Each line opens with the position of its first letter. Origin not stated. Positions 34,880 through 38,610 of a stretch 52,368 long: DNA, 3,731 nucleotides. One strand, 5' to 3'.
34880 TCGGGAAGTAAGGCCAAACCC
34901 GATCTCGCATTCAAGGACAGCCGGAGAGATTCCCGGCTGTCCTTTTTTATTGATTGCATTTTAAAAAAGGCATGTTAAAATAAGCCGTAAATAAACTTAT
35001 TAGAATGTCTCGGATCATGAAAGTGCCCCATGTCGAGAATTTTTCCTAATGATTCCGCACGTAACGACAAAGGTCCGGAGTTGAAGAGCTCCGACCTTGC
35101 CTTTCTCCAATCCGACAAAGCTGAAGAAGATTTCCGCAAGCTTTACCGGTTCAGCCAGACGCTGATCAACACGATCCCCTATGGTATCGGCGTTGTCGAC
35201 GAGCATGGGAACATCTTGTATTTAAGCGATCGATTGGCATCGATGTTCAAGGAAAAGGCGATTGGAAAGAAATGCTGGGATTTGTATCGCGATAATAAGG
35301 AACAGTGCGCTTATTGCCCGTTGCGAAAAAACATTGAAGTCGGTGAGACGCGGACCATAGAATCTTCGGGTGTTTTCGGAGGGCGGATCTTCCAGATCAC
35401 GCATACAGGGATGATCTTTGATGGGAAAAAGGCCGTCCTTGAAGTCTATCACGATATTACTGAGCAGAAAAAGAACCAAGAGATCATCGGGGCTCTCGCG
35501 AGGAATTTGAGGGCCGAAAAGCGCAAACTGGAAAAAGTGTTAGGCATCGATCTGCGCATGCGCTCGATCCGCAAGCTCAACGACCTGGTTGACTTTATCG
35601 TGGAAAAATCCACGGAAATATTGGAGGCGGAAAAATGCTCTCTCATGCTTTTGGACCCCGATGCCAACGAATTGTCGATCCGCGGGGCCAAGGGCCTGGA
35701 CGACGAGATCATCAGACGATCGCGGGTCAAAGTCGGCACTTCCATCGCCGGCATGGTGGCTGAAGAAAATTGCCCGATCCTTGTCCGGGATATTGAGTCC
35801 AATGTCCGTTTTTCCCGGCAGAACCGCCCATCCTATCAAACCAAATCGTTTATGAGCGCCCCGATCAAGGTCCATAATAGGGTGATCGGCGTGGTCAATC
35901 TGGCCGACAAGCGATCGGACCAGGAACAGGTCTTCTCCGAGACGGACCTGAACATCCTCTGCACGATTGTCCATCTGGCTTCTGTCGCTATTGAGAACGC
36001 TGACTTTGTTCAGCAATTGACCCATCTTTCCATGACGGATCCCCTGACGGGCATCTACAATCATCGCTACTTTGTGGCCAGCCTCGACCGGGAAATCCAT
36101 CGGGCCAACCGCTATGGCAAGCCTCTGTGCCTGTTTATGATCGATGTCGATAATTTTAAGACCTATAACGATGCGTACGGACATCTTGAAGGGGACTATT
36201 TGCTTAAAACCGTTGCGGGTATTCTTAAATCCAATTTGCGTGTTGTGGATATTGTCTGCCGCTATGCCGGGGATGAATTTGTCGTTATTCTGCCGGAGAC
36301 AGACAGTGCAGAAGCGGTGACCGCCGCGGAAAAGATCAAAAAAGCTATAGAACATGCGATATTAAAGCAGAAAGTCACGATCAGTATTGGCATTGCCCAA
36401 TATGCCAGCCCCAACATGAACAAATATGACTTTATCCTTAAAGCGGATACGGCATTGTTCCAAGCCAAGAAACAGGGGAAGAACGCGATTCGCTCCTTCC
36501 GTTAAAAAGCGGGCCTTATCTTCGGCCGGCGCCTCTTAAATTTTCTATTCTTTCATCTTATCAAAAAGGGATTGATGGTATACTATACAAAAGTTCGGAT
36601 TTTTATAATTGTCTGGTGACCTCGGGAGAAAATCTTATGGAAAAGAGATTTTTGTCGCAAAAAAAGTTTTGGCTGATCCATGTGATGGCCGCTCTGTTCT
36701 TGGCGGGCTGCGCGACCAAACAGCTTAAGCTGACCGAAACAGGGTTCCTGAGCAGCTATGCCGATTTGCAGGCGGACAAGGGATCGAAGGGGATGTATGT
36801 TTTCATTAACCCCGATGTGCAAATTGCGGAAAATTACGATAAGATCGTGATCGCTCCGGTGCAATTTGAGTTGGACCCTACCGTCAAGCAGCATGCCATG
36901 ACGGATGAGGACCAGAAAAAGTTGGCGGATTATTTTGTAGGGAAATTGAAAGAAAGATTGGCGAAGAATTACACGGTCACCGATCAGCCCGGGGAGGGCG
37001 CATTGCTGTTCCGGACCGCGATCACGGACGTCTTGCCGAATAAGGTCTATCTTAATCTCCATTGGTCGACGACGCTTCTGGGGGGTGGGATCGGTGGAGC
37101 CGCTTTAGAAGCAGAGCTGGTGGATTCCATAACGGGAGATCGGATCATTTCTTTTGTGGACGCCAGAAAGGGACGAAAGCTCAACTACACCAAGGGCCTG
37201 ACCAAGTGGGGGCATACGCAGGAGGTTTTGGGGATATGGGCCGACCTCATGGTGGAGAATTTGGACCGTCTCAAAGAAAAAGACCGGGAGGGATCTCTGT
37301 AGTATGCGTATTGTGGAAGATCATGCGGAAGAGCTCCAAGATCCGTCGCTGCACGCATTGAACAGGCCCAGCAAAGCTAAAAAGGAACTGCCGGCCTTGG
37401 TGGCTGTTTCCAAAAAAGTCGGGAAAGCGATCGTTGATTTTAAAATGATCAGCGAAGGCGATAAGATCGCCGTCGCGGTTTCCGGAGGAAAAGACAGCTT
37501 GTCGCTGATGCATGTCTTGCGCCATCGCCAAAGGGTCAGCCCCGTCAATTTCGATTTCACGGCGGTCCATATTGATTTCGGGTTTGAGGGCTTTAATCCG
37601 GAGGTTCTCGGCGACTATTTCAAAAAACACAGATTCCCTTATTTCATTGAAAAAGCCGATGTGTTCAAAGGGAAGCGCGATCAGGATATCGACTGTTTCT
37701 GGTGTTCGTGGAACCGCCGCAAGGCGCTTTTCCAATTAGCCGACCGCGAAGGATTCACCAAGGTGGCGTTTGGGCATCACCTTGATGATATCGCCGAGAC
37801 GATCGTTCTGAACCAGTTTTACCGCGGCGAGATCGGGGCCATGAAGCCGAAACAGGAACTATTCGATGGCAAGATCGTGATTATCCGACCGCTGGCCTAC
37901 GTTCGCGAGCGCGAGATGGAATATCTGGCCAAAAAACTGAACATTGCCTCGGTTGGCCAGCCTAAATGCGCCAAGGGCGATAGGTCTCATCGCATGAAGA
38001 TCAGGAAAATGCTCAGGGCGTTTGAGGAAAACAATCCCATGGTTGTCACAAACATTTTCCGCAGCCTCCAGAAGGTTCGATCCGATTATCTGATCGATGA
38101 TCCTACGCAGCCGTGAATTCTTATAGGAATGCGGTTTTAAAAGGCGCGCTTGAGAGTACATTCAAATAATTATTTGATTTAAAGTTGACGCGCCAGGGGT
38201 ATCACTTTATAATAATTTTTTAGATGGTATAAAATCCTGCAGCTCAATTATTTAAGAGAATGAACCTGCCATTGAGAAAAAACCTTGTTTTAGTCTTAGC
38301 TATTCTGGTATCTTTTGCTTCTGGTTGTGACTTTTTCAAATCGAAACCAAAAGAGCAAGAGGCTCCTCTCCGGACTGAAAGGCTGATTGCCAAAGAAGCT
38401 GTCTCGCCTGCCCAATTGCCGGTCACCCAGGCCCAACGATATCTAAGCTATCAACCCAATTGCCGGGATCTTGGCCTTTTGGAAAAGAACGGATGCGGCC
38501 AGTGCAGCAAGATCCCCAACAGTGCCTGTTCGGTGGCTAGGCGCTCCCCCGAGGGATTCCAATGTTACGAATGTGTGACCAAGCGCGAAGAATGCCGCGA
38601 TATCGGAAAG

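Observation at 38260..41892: Giant lipoprotein made of 24 tandem 44-residue six-cysteine modules (132-bp period, about 157 Cys)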

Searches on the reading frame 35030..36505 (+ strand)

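Call 10: search_protein_families(library=pfam, proteins=[window:35030-36505:+], max_evalue=0.001)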
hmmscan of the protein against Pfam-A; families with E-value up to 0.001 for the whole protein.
window:35030-36505:+ (491 aa): 6 families
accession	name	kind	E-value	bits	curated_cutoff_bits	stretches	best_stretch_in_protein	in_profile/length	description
PF00990.26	GGDEF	-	1.1e-44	152.5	23.8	1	335-485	2-160/161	Diguanylate cyclase, GGDEF domain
PF13185.12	GAF_2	-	1.5e-15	58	28.6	1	183-322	4-136/136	GAF domain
PF01590.32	GAF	-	2e-15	57.9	22.4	1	183-321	2-133/133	GAF domain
PF13492.12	GAF_3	-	9.9e-10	39.4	27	1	184-323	3-129/129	GAF domain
PF13426.13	PAS_9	-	3.6e-07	30.8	27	1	51-145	2-103/103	PAS domain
PF08448.16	PAS_4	-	4e-05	24.2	23.1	1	48-147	3-109/110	PAS fold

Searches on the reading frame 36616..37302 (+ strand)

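Call 10: search_protein_families(library=pfam, proteins=[window:36616-37302:+], max_evalue=0.001)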
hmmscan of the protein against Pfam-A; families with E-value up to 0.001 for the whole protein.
window:36616-37302:+ (228 aa): 1 family
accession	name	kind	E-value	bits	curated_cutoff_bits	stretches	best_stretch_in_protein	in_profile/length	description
PF11769.13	DUF3313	-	1.5e-33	116.6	26.1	1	41-211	2-186/187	Protein of unknown function (DUF3313)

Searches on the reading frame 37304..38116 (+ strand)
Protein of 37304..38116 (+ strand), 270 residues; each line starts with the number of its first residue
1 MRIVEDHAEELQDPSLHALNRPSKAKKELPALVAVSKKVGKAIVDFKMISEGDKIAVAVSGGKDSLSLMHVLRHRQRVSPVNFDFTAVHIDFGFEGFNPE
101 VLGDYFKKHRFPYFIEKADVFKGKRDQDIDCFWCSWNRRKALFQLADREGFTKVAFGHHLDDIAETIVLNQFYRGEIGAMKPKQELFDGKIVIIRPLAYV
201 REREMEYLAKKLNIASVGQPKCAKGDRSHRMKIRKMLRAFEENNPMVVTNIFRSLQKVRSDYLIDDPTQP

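Call 10: search_protein_families(library=pfam, proteins=[window:37304-38116:+], max_evalue=0.001)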
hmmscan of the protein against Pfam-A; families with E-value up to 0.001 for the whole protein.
window:37304-38116:+ (270 aa): 1 family
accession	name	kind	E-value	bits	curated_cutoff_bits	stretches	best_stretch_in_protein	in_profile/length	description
PF01171.26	ATP_bind_3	-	7.6e-19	68.6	27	1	54-216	1-163/182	PP-loop family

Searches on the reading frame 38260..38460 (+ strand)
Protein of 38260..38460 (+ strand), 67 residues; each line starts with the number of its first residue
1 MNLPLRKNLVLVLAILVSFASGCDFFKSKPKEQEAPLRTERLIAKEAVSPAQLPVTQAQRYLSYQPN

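Call 25: search_protein_families(library=pfam, proteins=[window:38260-38460:+], max_evalue=10)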
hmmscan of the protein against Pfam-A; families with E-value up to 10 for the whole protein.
seq(67 aa): 0 families

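Call 81: search_protein_families(library=ncbifam, proteins=[window:38260-38460:+], max_evalue=10)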
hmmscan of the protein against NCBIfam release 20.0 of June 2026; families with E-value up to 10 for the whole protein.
seq(67 aa): 0 families
